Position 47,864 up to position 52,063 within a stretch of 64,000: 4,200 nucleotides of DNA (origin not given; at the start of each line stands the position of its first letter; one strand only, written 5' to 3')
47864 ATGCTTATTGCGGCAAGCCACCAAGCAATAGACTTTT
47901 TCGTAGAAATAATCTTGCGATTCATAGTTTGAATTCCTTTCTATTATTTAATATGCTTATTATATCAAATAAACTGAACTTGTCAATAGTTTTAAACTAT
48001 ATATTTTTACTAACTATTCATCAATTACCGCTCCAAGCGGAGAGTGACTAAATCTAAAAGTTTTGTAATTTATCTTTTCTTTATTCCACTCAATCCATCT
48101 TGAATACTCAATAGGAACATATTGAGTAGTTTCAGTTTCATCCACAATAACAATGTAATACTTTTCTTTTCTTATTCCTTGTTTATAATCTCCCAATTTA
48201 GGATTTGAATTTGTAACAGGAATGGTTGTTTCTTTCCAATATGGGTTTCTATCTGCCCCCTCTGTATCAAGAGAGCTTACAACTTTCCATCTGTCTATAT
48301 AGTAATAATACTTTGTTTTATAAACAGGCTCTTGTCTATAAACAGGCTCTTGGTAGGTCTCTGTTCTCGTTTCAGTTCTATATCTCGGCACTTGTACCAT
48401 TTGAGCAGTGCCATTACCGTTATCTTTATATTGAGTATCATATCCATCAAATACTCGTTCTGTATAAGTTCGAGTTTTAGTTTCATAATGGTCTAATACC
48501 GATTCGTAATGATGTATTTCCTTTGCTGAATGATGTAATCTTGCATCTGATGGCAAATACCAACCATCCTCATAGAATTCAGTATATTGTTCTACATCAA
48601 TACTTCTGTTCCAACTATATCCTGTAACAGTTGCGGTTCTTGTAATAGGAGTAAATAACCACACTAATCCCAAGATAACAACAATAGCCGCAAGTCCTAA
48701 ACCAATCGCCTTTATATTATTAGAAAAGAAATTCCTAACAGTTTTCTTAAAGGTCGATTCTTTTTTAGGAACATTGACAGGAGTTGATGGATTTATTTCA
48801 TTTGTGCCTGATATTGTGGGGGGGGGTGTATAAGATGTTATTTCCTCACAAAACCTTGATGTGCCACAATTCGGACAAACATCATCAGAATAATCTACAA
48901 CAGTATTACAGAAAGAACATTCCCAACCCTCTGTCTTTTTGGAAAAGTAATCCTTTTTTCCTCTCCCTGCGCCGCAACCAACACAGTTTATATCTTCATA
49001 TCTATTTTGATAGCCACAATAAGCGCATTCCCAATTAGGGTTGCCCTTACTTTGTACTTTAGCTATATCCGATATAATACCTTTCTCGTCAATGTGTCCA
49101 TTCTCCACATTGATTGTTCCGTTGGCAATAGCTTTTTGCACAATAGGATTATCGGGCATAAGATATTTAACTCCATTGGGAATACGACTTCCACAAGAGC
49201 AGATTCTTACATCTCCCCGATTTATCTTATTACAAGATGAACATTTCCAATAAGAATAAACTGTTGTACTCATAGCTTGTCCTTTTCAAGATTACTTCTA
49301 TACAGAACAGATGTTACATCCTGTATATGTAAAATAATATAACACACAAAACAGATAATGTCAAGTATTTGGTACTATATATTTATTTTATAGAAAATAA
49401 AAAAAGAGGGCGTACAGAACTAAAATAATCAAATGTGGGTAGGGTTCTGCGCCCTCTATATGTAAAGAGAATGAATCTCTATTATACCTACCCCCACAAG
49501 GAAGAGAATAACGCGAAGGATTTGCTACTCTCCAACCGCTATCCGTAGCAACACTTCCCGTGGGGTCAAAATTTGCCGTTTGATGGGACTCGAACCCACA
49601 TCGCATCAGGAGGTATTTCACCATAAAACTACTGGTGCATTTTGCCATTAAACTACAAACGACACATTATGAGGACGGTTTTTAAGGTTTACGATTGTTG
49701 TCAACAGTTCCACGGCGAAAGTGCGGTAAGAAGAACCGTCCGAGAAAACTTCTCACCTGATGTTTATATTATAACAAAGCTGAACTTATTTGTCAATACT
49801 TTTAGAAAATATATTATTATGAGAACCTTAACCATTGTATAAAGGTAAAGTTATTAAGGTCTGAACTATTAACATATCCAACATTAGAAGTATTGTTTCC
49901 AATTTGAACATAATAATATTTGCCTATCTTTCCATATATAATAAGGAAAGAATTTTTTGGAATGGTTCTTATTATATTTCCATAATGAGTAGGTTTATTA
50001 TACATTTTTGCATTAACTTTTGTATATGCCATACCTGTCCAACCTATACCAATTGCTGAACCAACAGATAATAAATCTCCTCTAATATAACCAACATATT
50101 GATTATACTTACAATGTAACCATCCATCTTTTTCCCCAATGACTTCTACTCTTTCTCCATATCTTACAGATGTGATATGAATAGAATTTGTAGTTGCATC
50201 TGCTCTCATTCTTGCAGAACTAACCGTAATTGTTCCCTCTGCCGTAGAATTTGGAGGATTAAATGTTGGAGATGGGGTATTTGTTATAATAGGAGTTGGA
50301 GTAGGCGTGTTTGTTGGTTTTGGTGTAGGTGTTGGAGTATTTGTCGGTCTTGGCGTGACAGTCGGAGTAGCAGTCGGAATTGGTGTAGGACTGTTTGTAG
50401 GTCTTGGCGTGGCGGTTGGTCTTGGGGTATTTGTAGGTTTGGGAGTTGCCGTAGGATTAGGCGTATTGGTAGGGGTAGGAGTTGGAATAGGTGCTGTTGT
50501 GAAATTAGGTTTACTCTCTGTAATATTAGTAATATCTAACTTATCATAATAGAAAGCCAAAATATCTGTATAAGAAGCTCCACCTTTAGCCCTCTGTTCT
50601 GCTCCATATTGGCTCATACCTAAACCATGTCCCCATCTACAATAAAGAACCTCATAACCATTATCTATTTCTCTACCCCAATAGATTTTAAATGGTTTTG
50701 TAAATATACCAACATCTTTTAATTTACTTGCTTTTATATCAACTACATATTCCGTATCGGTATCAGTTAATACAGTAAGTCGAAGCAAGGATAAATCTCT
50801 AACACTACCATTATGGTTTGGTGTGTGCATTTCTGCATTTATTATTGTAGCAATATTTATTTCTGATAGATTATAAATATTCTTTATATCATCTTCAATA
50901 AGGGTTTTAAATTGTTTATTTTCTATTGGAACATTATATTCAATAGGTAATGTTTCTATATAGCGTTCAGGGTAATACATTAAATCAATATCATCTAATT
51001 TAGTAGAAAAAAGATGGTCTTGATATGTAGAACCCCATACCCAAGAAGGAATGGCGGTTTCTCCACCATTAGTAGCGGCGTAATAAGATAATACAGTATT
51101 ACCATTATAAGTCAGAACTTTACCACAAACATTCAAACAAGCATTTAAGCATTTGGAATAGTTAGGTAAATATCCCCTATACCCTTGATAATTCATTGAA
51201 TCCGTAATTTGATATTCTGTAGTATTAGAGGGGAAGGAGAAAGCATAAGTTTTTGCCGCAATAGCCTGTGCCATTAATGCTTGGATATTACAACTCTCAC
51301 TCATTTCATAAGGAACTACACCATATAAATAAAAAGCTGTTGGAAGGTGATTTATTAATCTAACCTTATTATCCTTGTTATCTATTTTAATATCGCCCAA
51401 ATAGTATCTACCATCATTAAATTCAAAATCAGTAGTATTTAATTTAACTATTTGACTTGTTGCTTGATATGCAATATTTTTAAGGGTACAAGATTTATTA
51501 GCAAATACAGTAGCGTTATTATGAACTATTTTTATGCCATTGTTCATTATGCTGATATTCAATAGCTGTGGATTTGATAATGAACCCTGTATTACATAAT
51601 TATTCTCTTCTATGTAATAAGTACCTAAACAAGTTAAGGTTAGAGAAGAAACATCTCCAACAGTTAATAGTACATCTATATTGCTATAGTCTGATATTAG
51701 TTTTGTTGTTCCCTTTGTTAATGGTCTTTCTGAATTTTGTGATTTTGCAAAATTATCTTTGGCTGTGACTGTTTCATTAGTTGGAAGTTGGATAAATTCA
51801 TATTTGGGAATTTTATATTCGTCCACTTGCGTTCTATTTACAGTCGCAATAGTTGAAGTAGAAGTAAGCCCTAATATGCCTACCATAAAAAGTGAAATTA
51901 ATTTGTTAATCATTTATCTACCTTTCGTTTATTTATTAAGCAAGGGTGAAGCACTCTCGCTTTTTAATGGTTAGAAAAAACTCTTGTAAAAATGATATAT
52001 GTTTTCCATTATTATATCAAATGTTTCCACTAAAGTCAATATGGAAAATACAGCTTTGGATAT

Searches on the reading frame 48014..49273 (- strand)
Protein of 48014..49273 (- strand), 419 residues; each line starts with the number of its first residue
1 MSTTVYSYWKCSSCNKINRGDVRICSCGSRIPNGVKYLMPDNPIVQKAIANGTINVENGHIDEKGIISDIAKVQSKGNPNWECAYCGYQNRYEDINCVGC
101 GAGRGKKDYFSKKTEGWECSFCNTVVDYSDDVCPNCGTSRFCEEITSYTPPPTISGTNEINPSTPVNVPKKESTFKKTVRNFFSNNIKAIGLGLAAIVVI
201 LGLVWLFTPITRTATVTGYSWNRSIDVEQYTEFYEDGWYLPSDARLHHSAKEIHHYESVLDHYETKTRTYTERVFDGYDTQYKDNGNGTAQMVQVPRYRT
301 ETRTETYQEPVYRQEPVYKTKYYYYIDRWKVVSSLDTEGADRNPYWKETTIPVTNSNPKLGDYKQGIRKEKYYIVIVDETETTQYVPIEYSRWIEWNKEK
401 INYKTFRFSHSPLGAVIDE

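Call 18: search_protein_families(library=pfam, proteins=[window:48014-49273:-], max_evalue=0.01)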
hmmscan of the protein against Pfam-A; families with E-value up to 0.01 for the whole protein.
window:48014-49273:- (419 aa): 2 families
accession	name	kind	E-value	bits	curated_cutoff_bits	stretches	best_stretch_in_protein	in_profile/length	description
PF00641.23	Zn_ribbon_RanBP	-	0.00096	18.8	27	1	81-103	5-27/30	Zn-finger in Ran binding protein and others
PF12773.13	DZR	-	0.0026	18.3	27.3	0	83-137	1-45/45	Double zinc ribbon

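Call 19: search_protein_families(library=phrogs, proteins=[window:48014-49273:-], max_evalue=0.001)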
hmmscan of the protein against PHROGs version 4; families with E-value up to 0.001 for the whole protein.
window:48014-49273:- (419 aa): 0 families

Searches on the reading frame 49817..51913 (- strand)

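Call 18: search_protein_families(library=pfam, proteins=[window:49817-51913:-], max_evalue=0.01)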
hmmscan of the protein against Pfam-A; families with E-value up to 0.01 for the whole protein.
window:49817-51913:- (698 aa): 4 families
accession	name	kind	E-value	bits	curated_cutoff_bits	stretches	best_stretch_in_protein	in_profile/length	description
PF08486.15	SpoIID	-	1.2e-17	64.7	23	1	181-269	2-97/97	Stage II sporulation protein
PF08239.17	SH3_3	-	2.5e-14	53.6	27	2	565-616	1-54/54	Bacterial SH3 domain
PF18348.7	SH3_16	-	0.00025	21.2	25.8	0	579-611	11-45/49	Bacterial dipeptidyl-peptidase Sh3 domain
PF06347.19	SH3_4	-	0.006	16.8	24.1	0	567-616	5-55/56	Bacterial SH3 domain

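Call 19: search_protein_families(library=phrogs, proteins=[window:49817-51913:-], max_evalue=0.001)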
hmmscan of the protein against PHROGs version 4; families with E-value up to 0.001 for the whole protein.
window:49817-51913:- (698 aa): 0 families
